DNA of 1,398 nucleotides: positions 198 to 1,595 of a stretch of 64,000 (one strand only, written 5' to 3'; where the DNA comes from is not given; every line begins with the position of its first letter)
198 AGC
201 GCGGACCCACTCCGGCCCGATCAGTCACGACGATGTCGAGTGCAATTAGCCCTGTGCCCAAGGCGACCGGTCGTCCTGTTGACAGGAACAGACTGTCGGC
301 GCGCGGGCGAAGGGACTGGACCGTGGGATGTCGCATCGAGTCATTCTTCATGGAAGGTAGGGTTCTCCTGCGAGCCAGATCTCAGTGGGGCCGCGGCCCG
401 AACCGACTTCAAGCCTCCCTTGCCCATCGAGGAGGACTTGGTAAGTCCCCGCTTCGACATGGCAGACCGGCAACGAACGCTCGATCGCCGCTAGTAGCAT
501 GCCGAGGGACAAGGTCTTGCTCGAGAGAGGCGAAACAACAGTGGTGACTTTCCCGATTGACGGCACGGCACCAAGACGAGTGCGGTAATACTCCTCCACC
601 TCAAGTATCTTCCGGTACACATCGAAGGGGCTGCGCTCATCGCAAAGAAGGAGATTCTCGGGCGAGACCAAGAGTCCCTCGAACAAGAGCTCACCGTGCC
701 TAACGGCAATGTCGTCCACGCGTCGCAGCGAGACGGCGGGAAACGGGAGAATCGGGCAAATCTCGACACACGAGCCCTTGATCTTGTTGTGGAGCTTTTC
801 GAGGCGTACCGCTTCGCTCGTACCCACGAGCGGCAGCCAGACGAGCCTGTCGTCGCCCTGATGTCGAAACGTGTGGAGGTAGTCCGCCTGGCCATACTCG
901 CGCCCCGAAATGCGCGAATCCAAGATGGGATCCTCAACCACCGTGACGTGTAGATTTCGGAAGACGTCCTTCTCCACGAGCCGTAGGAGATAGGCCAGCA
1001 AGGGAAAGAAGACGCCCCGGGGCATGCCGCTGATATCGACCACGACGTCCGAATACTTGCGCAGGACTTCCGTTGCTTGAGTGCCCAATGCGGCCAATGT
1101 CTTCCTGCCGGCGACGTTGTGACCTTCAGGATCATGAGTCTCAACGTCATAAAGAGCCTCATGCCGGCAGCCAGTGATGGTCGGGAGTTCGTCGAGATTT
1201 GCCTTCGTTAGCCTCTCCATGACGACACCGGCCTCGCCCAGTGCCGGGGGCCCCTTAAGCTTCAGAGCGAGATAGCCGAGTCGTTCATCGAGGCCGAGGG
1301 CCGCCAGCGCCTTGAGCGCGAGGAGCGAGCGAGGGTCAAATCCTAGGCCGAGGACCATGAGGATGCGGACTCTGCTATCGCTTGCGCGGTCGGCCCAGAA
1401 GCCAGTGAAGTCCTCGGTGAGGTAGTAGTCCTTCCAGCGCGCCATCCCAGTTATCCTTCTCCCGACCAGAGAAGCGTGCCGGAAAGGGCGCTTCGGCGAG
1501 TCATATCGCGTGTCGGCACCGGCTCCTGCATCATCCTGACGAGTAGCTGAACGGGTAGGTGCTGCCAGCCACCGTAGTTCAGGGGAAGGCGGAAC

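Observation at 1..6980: Six-gene translationally coupled cassette that I cannot assign to any named system: candidate nucleotide/sugar-phosphate-centred conflict (defence?) system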

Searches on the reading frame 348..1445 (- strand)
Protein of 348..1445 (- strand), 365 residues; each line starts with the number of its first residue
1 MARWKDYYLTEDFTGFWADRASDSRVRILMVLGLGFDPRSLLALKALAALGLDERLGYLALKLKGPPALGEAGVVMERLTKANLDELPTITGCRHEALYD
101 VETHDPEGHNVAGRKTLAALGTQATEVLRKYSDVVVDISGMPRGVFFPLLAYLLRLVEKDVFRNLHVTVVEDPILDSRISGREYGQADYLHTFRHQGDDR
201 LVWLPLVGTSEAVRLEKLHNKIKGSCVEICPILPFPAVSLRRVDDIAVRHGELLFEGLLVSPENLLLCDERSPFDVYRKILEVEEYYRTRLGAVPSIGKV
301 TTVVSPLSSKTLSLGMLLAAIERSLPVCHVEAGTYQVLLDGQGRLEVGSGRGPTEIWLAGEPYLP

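Call 3: search_protein_families(library=pfam, proteins=[window:348-1445:-], max_evalue=0.1)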
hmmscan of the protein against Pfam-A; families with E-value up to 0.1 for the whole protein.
window:348-1445:- (365 aa): 0 families

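Call 4: search_protein_families(library=padloc, proteins=[window:348-1445:-], max_evalue=0.1)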
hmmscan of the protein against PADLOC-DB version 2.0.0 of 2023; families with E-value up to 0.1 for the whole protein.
window:348-1445:- (365 aa): 6 families
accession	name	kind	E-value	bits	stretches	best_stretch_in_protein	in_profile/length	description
PDLC01910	CARF6--CARF_CARF_CARF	-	1.7e-74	249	1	3-363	2-347/348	-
PDLC01916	CARF6--CARF_CARF_CARF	-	1.7e-49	166.7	1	11-338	9-323/345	-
PDLC01924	CARF6--CARF_CARF_CARF_TM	-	2.4e-18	64.9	1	121-337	82-272/294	-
PDLC01923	CARF6--CARF_CARF_CARF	-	8.4e-07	26.3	1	123-336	98-288/299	-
PDLC01922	CARF6--CARF_CARF_CARF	-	4.8e-06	24.2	1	125-323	86-266/295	-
PDLC01913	CARF6--CARF_CARF_CARF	-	0.041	11.1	0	196-298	157-256/305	-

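Call 5: search_protein_families(library=ncbifam, proteins=[window:348-1445:-], max_evalue=0.1)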
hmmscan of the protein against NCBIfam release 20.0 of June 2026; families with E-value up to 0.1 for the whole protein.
window:348-1445:- (365 aa): 0 families

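Call 18: find_encoding_contigs(protein=window:348-1445:-, flank=10000, max_places=6)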
Protein window:348-1445:- (365 aa): 2 contigs read that carry it; 2 places shown.
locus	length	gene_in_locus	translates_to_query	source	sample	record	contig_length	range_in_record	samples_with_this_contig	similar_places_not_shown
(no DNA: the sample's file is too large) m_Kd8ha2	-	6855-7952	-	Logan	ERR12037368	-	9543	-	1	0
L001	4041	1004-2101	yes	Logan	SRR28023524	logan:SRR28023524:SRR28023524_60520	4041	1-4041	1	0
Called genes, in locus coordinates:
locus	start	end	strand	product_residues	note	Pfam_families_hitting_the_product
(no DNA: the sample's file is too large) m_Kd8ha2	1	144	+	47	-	?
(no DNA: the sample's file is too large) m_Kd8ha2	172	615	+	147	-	-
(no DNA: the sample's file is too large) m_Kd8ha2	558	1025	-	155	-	-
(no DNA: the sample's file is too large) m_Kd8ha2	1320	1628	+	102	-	PF12728:HTH_17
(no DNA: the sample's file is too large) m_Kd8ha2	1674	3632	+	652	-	-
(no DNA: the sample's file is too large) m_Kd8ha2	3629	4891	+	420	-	PF24390:PRTase-CE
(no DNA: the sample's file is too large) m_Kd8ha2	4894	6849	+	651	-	PF24389:ORC-CDC6-like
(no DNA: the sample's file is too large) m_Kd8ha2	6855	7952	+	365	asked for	-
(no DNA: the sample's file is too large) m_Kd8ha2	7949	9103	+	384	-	PF00294:PfkB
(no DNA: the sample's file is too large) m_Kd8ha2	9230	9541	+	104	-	?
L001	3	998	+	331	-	?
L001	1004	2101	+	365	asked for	-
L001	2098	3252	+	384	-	PF00294:PfkB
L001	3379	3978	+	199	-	-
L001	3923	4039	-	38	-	?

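Call 20: find_homologous_proteins(query=window:348-1445:-, max_evalue=0.00001)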
Query window:348-1445:- (365 aa): 178 proteins with E <= 0.00001 among 8000 candidates; the best 120 are listed.
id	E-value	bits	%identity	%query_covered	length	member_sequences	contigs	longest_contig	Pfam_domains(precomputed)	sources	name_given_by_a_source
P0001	1.1e-241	820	100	100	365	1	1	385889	-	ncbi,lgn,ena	-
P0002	6.2e-189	646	79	100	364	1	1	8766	-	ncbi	-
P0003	4.0e-187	640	78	99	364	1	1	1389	-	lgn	-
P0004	4.6e-186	637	76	100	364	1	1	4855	-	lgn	-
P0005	1.2e-182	626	76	100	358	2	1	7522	-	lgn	-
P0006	3.5e-182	624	76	99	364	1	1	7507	-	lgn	-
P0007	6.6e-181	620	74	99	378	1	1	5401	-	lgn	-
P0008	7.2e-181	620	75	99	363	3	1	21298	-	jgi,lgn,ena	-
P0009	2.1e-180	618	75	99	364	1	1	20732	-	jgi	jgi:hypothetical protein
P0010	5.9e-180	617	74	99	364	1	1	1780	-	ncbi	-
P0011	2.3e-179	615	75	100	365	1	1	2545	-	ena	-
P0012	2.4e-179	615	74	100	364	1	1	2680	-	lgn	-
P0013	5.5e-177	607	73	99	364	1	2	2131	-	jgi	jgi:hypothetical protein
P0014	5.0e-176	604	72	99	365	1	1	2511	-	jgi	jgi:hypothetical protein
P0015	5.2e-176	604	73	100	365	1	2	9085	-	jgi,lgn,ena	-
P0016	9.7e-176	603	72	100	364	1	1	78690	-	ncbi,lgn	-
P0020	1.6e-173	595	70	100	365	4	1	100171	-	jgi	jgi:hypothetical protein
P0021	7.0e-173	593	69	99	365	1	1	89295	-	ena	-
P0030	5.6e-171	587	70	100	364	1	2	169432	-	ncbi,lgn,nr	ncbi:MAG: hypothetical protein PHE84_01285 [bacterium]|nr:hypothetical protein [bacterium]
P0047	1.2e-166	573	67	100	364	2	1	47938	-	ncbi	-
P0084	8.7e-138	478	58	99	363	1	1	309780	-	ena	-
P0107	2.5e-105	371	47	99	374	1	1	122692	-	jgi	jgi:hypothetical protein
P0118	9.4e-101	356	47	99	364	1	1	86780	-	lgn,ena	-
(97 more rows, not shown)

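Call 22: find_related_loci(query=A1, collection=genome_contigs, flank=10000)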
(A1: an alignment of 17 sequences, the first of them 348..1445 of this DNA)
Query A1 (365 aa) in genome_contigs; peptide patterns used: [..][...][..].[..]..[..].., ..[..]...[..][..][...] (x = any residue, [..] = any of these).
82 stretches matched a pattern; 11 encode a relative of the query (tblastn E <= 1e-3); 11 distinct loci.
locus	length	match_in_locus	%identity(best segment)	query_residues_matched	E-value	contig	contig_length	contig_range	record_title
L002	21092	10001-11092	72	1-365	2e-179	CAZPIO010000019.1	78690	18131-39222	MAG TPA_asm: uncultured Planctomycetales bacterium isolate binchicken_co74_351 genome assembly, contig: NODE_581_length_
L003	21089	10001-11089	70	1-364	3e-168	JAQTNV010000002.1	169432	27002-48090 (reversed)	MAG: bacterium isolate STA_72 NODE_185_length_169432_cov_5.908869_Sandtown_A, whole genome shotgun sequence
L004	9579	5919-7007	63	1-363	7e-159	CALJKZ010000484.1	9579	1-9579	MAG TPA_asm: uncultured Gemmatimonadales bacterium isolate SRR7515930_bin.34_CONCOCT_v1.1_MAG genome assembly, contig: E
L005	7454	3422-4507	43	1-363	1e-103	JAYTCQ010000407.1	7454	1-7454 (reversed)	MAG: Blastocatellia bacterium isolate GFS_1591 GFS_1591_406, whole genome shotgun sequence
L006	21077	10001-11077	44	2-364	1e-102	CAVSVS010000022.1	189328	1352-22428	MAG: uncultured Acidobacteriaceae bacterium isolate MFD06435.bin.1.116 genome assembly, contig: contig_47627, whole geno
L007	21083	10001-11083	44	1-363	4e-96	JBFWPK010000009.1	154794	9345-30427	MAG: Pyrinomonadaceae bacterium isolate CA_2019_TPBF_158 NODE_975_length_154794_cov_18.059728_TPBF, whole genome shotgun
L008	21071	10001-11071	45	3-364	9e-85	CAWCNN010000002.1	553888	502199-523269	MAG: uncultured Acidobacteriaceae bacterium isolate MFD05502.bin.2.89 genome assembly, contig: contig_11900, whole genom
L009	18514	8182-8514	72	124-234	2e-52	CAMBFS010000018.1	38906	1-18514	MAG: Klebsiella pneumoniae isolate TH-08apr19-175 genome assembly, contig: TH-08apr19-C2557, whole genome shotgun sequen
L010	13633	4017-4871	38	83-363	8e-47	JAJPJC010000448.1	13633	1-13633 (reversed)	MAG: Isosphaeraceae bacterium isolate Centralia_MAG_412 k107_33715844, whole genome shotgun sequence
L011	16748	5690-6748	31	1-363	4e-42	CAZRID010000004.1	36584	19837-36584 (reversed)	MAG TPA_asm: uncultured Acidimicrobiaceae bacterium isolate SRP136066_co1_206 genome assembly, contig: NODE_867_length_3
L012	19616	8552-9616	29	1-363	2e-33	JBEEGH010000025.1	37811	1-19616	MAG: Acidimicrobiaceae bacterium isolate BP_82 scaffold_3759489, whole genome shotgun sequence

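Call 32: find_encoding_contigs(protein=P0020, flank=10000, max_places=2)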
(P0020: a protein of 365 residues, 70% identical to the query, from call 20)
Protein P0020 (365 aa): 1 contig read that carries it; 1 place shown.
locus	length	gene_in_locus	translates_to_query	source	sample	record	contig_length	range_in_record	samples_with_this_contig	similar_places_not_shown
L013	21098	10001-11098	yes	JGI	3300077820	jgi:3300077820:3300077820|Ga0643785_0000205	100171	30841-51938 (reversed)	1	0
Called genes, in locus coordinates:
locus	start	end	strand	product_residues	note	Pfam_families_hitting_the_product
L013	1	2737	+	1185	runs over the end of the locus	PF00271:Helicase_C (weak)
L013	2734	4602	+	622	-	PF09369:MZB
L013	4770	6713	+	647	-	PF08282:Hydrolase_3 (faint)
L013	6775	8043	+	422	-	PF24390:PRTase-CE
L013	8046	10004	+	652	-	PF24389:ORC-CDC6-like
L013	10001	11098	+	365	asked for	-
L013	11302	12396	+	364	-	PF00294:PfkB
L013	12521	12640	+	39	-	-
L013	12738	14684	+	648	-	PF00665:rve, PF27155:Y4rL_C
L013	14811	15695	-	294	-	PF01695:IstB_IS21, PF00308:Bac_DnaA (weak)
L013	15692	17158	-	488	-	-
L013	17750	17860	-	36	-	-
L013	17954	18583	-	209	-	-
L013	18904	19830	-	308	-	-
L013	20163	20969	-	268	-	-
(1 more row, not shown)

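Call 33: find_encoding_contigs(protein=P0084, flank=10000, max_places=2)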
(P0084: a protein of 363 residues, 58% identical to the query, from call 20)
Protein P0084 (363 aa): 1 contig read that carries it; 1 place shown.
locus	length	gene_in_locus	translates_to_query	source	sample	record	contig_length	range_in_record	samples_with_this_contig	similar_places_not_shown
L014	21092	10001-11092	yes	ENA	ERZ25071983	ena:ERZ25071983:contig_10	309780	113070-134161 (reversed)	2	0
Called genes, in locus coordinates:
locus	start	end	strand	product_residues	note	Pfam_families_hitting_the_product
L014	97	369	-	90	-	PF13936:HTH_38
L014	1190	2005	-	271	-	PF01695:IstB_IS21, PF20720:nSTAND3 (weak), PF00004:AAA (faint)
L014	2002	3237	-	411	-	PF00665:rve, PF22483:Mu-transpos_C_2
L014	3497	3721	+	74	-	PF01527:HTH_Tnp_1, PF13384:HTH_23, PF13518:HTH_28 (weak), PF13551:HTH_29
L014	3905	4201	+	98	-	PF13276:HTH_21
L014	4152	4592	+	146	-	PF00665:rve, PF13683:rve_3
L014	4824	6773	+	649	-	PF08282:Hydrolase_3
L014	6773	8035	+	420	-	PF24390:PRTase-CE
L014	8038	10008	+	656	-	PF24389:ORC-CDC6-like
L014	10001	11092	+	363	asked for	-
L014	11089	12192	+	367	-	PF00294:PfkB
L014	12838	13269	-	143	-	PF00293:NUDIX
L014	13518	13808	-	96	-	-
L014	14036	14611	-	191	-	PF08433:KTI12 (weak), PF13671:AAA_33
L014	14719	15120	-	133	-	-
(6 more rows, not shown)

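Call 34: find_encoding_contigs(protein=P0107, flank=10000, max_places=2)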
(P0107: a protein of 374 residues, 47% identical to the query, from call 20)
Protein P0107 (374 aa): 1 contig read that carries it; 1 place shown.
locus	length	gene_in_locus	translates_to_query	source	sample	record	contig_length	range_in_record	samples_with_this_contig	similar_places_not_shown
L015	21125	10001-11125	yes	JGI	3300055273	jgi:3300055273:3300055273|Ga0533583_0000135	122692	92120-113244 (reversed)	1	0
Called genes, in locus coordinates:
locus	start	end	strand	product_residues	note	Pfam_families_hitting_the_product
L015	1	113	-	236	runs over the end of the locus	-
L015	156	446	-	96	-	-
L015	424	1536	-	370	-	-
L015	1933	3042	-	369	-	-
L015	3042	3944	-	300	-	-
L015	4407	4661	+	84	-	-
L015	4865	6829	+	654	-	-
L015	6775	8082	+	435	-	PF24390:PRTase-CE (weak)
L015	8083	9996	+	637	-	PF24389:ORC-CDC6-like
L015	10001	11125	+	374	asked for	-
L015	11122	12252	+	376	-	PF00294:PfkB (faint)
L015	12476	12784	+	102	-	-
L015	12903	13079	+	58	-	-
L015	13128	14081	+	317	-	PF00481:PP2C, PF13672:PP2C_2, PF07228:SpoIIE (weak)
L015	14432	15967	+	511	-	-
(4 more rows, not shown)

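Call 42: search_solved_structures(query=A4, max_evalue=0.01)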
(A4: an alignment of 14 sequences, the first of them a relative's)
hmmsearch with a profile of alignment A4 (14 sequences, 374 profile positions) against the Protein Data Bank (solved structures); distinct sequences matched with E-value up to 0.01: 41.
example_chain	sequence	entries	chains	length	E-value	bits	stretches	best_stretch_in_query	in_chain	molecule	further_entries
4u7x_A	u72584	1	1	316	1.8e-14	56.6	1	190-313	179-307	Ribokinase:Carbohydrate kinase, PfkB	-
4wjm_A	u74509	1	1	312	2.5e-14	56.1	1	190-312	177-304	Ribokinase:Carbohydrate kinase, PfkB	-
3gbu_A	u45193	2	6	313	8.2e-14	54.5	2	23-111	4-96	Uncharacterized sugar kinase PH1459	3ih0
3ewm_A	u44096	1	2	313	1.1e-13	54.1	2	23-111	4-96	Uncharacterized sugar kinase PH1459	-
2hlz_A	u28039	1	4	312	3.1e-12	49.3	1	11-110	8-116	Ketohexokinase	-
9p6q_A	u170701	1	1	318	3.5e-12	49.1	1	17-104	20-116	Ketohexokinase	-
2hqq_A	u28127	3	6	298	1.5e-11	47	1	20-110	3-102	Ketohexokinase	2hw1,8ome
8omd_A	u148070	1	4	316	2.2e-11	46.5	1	17-104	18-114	Ketohexokinase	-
6p2d_A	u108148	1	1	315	2.3e-11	46.4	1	16-104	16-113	Ketohexokinase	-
8omg_A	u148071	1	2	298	6.1e-11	45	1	20-104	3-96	Ketohexokinase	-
8ug1_A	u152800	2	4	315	1e-10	44.3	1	8-104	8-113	Ketohexokinase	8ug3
3nbv_A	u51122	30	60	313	1e-10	44.3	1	9-104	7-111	Ketohexokinase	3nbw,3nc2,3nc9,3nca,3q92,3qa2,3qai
6ul7_A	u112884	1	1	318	1.3e-10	43.9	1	18-104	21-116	Ketohexokinase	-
5ey7_A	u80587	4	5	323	1.6e-10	43.7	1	10-312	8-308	Fructokinase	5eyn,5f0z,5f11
7fca_A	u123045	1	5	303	2.8e-10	42.9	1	189-316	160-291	Fructokinase, PfkB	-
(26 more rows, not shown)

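Call 44: search_solved_structures(query=A1, max_evalue=5, show_alignments=1)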
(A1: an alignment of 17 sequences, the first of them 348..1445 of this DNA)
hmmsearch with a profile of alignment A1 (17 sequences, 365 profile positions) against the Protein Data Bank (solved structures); distinct sequences matched with E-value up to 5: 0.

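Call 49: list_cluster_members(proteins=[P0001, P0002, P0047])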
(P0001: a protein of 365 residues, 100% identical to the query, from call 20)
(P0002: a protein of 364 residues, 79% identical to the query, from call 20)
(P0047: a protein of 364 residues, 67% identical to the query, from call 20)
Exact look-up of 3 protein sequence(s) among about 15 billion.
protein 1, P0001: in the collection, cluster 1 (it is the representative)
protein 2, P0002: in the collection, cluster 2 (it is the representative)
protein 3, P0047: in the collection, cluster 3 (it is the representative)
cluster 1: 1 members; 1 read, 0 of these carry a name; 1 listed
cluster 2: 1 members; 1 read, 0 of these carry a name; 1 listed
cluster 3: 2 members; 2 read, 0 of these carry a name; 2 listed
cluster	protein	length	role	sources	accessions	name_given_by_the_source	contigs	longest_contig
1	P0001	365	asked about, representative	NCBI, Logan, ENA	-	-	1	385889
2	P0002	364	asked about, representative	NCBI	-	-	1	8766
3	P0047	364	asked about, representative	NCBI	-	-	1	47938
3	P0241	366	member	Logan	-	-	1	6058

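Call 54: predict_structure(alignment_id=A1)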
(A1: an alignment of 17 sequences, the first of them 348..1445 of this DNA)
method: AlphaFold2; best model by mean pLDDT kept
length: 365 residues; sequences in the alignment: 17
mean_pLDDT: 86.6   pTM: 0.89
mean pLDDT of the five models: 86.6, 85.6, 84.2, 81.1, 79.5
residues with pLDDT >= 90: 183; 70-90: 152; 50-70: 25; < 50: 5
segments of 3 or more residues with pLDDT < 50: 239-241
pLDDT, mean of each block of 10 residues (from residue 1): 75 93 94 94 96 95 84 89 96 95 86 90 87 96 92 93 95 86 68 64 88 87 90 68 67 86 83 88 91 84 88 92 90 82 84 92 60
secondary structure, 60 per line:
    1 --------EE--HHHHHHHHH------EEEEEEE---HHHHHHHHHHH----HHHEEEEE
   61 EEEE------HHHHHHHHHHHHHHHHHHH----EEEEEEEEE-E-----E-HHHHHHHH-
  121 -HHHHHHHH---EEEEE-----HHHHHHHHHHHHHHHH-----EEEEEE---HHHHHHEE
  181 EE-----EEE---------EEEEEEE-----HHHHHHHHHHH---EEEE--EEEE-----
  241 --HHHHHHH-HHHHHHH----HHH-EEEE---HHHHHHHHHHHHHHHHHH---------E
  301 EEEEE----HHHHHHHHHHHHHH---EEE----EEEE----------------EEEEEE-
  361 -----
elements in order: H13-21 E28-34 H38-48 E56-64 H71-89 E94-102 H112-119 H122-129 E133-137 H143-158 E164-169 H173-178 E179-182 E188-190 E200-206 H212-222 E226-229 E232-235 H243-249 H251-257 E266-269 H273-290 E300-305 H310-323 E327-329 E334-337 E354-359

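Call 56: fold_search(model_id=the predicted structure, library=pdb)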
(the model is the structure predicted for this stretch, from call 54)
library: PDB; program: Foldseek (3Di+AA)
matches with E <= 10: 1465; with E <= 0.001: 37
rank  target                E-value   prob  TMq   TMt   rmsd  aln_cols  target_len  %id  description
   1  7n3n_B                4.6e-07  1.00  0.24  0.13  18.9       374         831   12  CryoEM structure of human NKCC1 state Fu-I (released 2022-09-28)
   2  6npj_B                7.0e-07  1.00  0.24  0.23  19.0       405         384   12  Structure of the NKCC1 CTD (released 2019-07-31)
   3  7aip_A                1.4e-06  0.99  0.21  0.11  17.6       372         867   12  Structure of Human Potassium Chloride Transporter KCC1 in NaCl (Reference Map) (released 2021-06-02)
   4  8ste_B                2.1e-06  0.99  0.23  0.23  18.4       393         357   11  Cryo-EM structure of NKCC1 Fu_CTD (released 2023-05-17)
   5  8fhn_B                2.5e-06  0.99  0.24  0.12  19.8       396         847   12  Cryo-EM structure of human NCC (class 2) (released 2023-02-15)
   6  7smp_B                2.5e-06  0.99  0.24  0.13  19.1       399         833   11  CryoEM structure of NKCC1 Bu-I (released 2022-09-28)
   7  6npl_A                2.8e-06  0.99  0.25  0.13  18.9       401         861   12  Cryo-EM structure of NKCC1 (released 2019-07-31)
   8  8fhn_A                3.4e-06  0.93  0.19  0.11  19.4       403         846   13  Cryo-EM structure of human NCC (class 2) (released 2023-02-15)
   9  7n3n_A                4.1e-06  0.99  0.24  0.13  18.8       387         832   13  CryoEM structure of human NKCC1 state Fu-I (released 2022-09-28)
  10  6m22_A                5.2e-06  0.99  0.24  0.12  17.7       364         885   12  KCC3 bound with DIOA (released 2020-11-04)
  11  7mxo_B                5.5e-06  0.99  0.24  0.13  18.9       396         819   11  CryoEM structure of human NKCC1 (released 2022-09-28)
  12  7d90_A                5.5e-06  0.99  0.24  0.12  18.2       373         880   11  human potassium-chloride co-transporter KCC3 (released 2020-12-30)
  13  7sfl_A                6.7e-06  0.99  0.24  0.13  19.4       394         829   12  Human NKCC1 state Fu-II (released 2022-09-28)
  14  7mxo_A                7.5e-06  0.99  0.23  0.12  18.7       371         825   12  CryoEM structure of human NKCC1 (released 2022-09-28)
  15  8ste_A                9.0e-06  0.97  0.22  0.23  18.9       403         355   12  Cryo-EM structure of NKCC1 Fu_CTD (released 2023-05-17)
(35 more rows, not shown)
